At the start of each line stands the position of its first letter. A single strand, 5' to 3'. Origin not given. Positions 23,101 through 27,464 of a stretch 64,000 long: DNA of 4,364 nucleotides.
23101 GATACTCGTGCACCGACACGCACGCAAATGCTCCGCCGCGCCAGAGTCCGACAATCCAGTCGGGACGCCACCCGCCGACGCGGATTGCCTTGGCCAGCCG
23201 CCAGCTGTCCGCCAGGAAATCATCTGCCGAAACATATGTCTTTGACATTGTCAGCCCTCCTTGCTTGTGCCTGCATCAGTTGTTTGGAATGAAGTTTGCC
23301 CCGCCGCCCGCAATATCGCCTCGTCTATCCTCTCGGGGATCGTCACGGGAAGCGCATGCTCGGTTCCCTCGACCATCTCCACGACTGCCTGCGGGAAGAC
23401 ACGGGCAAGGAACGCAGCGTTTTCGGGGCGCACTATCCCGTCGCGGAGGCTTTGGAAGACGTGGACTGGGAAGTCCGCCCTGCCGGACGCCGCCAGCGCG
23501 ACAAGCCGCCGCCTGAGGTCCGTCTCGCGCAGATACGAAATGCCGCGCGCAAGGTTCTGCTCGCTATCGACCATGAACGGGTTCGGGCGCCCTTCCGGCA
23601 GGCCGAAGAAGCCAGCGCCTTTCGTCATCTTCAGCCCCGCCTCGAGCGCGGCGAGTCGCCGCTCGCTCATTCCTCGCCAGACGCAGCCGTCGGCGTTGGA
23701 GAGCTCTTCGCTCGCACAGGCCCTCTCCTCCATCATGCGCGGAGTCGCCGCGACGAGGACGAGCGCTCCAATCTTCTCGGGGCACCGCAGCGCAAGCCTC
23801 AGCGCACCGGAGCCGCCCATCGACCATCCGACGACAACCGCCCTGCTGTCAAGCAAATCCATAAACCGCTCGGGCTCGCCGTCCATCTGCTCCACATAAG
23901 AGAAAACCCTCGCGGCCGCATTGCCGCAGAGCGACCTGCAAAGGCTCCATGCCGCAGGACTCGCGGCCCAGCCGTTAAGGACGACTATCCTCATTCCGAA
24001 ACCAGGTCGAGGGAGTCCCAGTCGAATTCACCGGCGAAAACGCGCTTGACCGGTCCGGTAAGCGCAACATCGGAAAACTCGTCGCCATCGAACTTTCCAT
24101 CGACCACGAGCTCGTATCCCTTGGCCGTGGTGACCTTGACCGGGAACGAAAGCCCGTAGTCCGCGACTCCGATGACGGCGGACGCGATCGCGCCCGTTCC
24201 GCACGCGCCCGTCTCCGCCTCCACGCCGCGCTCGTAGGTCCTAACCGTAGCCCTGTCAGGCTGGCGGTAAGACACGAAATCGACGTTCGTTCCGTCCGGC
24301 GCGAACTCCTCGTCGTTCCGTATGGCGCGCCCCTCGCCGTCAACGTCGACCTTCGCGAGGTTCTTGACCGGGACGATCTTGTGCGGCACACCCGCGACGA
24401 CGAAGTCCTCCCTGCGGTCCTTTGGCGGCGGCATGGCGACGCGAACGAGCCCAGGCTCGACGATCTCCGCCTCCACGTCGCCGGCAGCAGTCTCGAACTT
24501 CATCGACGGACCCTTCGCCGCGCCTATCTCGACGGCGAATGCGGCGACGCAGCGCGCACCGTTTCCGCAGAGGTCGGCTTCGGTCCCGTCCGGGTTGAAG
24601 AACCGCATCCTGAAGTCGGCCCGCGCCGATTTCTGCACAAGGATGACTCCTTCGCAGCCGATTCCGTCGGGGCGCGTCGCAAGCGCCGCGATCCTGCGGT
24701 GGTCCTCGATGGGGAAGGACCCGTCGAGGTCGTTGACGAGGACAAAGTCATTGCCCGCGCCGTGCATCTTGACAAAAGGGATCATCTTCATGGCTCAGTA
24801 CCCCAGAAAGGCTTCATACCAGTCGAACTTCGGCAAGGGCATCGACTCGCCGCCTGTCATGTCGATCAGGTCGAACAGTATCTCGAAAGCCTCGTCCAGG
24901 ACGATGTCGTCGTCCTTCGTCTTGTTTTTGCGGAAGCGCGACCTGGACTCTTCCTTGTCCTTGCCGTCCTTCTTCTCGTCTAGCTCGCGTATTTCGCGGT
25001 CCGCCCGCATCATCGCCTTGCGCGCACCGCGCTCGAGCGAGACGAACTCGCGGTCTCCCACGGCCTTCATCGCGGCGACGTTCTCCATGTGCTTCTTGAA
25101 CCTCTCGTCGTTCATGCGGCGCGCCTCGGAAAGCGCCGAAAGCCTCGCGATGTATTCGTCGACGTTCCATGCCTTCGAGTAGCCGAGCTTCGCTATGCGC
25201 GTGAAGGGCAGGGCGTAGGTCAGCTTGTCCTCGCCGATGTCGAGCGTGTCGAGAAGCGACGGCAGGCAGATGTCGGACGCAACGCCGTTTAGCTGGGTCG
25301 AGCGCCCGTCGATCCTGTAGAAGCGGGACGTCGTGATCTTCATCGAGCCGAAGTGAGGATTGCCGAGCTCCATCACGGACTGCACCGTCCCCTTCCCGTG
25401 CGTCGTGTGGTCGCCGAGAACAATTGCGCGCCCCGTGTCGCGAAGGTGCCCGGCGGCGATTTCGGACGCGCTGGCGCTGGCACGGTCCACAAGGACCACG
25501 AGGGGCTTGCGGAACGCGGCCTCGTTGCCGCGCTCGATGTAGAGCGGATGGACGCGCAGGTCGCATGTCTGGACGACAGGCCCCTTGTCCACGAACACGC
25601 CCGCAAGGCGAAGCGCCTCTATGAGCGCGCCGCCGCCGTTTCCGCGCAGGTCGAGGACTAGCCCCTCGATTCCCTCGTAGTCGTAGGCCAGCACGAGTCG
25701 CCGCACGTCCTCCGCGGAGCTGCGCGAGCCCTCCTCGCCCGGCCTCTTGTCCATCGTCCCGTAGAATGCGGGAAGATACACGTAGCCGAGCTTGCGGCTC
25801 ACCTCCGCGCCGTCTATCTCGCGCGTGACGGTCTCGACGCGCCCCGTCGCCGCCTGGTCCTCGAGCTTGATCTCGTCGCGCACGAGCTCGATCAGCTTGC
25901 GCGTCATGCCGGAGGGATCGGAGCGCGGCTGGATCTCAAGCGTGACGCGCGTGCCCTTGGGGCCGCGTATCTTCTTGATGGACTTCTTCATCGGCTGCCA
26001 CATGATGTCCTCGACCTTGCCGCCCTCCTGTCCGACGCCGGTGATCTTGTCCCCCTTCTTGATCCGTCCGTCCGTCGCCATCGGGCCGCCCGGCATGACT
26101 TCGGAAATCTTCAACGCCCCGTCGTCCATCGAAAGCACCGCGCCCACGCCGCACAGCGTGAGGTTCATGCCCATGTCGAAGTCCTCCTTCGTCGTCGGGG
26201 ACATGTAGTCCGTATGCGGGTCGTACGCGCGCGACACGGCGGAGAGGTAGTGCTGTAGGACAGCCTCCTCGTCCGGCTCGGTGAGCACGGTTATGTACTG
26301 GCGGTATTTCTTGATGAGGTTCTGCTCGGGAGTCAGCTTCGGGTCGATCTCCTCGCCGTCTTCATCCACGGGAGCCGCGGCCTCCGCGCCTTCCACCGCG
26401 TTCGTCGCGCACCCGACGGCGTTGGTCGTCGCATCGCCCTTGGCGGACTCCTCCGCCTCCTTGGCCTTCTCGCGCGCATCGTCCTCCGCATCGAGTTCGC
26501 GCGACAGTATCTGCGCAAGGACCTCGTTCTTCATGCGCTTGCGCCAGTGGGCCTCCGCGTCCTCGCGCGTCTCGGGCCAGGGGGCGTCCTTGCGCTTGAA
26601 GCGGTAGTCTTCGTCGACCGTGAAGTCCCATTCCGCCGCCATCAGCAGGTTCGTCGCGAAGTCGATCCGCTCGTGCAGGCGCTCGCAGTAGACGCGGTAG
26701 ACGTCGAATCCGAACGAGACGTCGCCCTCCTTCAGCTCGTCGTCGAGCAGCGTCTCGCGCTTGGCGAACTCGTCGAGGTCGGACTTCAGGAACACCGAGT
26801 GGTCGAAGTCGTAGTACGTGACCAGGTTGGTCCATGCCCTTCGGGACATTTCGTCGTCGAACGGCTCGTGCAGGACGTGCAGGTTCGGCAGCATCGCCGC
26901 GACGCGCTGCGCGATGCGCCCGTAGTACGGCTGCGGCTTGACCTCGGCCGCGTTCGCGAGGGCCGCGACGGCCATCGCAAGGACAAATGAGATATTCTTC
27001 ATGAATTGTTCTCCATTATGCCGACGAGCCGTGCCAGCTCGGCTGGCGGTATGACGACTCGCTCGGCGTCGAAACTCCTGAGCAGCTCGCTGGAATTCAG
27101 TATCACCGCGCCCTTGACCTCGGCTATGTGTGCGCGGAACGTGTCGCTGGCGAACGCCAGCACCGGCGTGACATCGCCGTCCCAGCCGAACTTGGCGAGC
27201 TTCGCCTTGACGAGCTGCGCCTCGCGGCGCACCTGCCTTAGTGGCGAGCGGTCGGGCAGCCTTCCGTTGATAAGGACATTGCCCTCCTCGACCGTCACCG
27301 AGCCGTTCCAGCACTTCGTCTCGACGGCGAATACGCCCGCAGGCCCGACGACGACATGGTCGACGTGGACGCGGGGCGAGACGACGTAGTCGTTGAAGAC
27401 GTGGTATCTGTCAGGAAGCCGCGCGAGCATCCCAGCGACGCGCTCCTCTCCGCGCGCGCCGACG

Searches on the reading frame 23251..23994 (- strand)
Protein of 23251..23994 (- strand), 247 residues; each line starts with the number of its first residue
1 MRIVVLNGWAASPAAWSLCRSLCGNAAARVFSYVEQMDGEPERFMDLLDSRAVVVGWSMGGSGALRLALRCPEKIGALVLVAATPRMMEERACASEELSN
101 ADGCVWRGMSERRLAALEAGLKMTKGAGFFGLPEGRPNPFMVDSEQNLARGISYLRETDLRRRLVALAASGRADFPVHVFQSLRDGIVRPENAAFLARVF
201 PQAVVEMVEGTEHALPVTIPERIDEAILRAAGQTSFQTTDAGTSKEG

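Call 74: search_protein_families(library=ncbifam, proteins=[window:23251-23994:-], max_evalue=0.001)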
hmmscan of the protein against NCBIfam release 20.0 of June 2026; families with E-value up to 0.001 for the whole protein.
window:23251-23994:- (247 aa): 17 families
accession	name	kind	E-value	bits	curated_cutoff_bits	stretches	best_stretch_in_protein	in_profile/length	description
TIGR01738.1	bioH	equivalog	5.2e-13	49.2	206.95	1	48-89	63-104/245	pimeloyl-ACP methyl ester esterase BioH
NF051488.1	bifunc_PcaDC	exception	2.8e-10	39.9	390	1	43-91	70-119/375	bifunctional 3-oxoadipate enol-lactonase/4-carboxymuconolactone decarboxylase PcaDC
TIGR03611.1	RutD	equivalog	6.6e-07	29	238.5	0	35-86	64-116/258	pyrimidine utilization protein D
TIGR02427.1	protocat_pcaD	equivalog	7.2e-07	28.8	255.85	1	34-89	62-118/251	3-oxoadipate enol-lactonase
NF007674.0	PRK10349.1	equivalog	7e-06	25.8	449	1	49-87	73-111/256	pimeloyl-ACP methyl ester esterase BioH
NF053683.1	esterase_mleBRB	exception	8.3e-06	25.6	585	0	51-84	95-128/280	BRB family alpha/beta fold macrolide esterase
TIGR03343.1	biphenyl_bphD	equivalog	3.2e-05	23.3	462.15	1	44-83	94-134/282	2-hydroxy-6-oxo-6-phenylhexa-2,4-dienoate hydrolase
NF045632.1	hydroxlase_HsaD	equivalog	4.7e-05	22.5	400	1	44-83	97-137/290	4,5:9,10-diseco-3-hydroxy-5,9,17-trioxoandrosta-1(10),2-diene-4-oate hydrolase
NF011457.0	PRK14875.1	equivalog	5.2e-05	22.4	307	1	42-83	189-231/372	acetoin dehydrogenase dihydrolipoyllysine-residue acetyltransferase subunit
NF047916.1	MetX_succinyl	exception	8.6e-05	21.7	560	1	49-88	140-179/370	homoserine O-succinyltransferase MetX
NF051487.1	bifunc_PcaCD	exception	0.00013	21.2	430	1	35-89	222-277/413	bifunctional 4-carboxymuconolactone decarboxylase/3-oxoadipate enol-lactonase PcaCD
NF001209.0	PRK00175.1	equivalog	0.00017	20.5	331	1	51-90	149-188/381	homoserine O-acetyltransferase MetX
NF050089.1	i_nPHAscl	equivalog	0.00022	20.4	300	0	44-84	77-118/288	intracellular short-chain-length polyhydroxyalkanoate depolymerase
TIGR01392.2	MetX_acetyl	equivalog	0.00026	20.2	500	1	50-92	128-170/351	homoserine O-acetyltransferase MetX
NF052610.1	macro_16_ester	equivalog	0.00045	19.7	420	0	51-85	95-129/281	alpha/beta fold macrolide esterase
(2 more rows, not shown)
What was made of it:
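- The 'BioH' match is 49 bits against a cut-off of 207 and covers only the nucleophile elbow (call 74).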

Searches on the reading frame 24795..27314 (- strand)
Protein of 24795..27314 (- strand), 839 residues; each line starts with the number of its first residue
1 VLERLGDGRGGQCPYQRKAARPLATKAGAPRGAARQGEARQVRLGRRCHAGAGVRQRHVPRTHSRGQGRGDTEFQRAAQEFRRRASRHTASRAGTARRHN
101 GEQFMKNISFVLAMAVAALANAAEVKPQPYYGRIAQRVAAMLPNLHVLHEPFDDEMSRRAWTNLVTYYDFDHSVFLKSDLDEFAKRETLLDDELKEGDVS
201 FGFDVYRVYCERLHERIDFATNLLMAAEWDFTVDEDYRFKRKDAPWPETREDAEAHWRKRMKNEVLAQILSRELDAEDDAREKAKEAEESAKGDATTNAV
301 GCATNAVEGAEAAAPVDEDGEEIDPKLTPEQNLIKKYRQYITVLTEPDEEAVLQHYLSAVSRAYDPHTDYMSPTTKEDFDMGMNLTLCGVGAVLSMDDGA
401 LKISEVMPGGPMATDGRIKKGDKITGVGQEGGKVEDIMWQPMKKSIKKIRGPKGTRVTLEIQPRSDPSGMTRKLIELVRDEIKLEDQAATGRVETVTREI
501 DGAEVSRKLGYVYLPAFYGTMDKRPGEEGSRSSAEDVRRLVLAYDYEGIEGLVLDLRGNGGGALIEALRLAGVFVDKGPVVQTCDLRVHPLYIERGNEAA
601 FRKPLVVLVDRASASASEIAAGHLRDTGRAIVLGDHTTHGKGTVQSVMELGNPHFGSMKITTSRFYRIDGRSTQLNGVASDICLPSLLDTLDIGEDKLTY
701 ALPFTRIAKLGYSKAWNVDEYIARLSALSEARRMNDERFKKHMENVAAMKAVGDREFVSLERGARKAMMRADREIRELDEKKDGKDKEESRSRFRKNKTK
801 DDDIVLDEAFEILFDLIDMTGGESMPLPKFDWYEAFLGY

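Call 74: search_protein_families(library=ncbifam, proteins=[window:24795-27314:-], max_evalue=0.001)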
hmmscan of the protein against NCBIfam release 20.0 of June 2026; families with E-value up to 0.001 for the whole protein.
window:24795-27314:- (839 aa): 11 families
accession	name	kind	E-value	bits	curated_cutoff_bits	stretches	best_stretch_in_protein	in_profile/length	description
NF008388.1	PRK11186.1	exception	3.6e-136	455.2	825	2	331-817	189-662/663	carboxy terminal-processing peptidase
NF051464.1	tail_spec_CT441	exception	1.9e-72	245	700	1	330-819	189-643/645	tail-specific protease Tsp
TIGR00225.1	prc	subfamily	2.4e-70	237.2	218.6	1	348-702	11-332/335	C-terminal processing peptidase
TIGR03900.1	prc_long_Delta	hypoth_equivalog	3.6e-45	154.3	660.95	1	363-775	115-493/973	MXAN_5808 family serine peptidase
NF045589.1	Cterm_S41_CtpB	exception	8.6e-42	143.2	633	1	357-684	86-380/416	carboxyl-terminal processing protease CtpB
NF045590.1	Cterm_S41_CtpC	exception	1.8e-37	129.1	665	1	357-683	85-377/418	carboxyl-terminal processing protease CtpC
NF045588.1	Cterm_S41_CtpA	exception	2.9e-36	125.2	625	1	353-664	76-356/401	carboxyl-terminal processing protease CtpA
NF052377.1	lmo1851_S41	exception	2.3e-34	118.9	725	1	348-681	66-364/468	lmo1851 family serine protease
NF045591.1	Cterm_S41_CtpZ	exception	4.4e-30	104.7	525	1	364-686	87-376/403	carboxyl-terminal processing protease CtpZ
NF033424.1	chlamy_CPAF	equivalog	1.6e-09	36.9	250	1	596-682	450-536/564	protease-like activity factor CPAF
NF058627.1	S41_Gfo1087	equivalog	0.00015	20.8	455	0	546-573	249-276/489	GFO_1087 family putative carboxy terminal peptidase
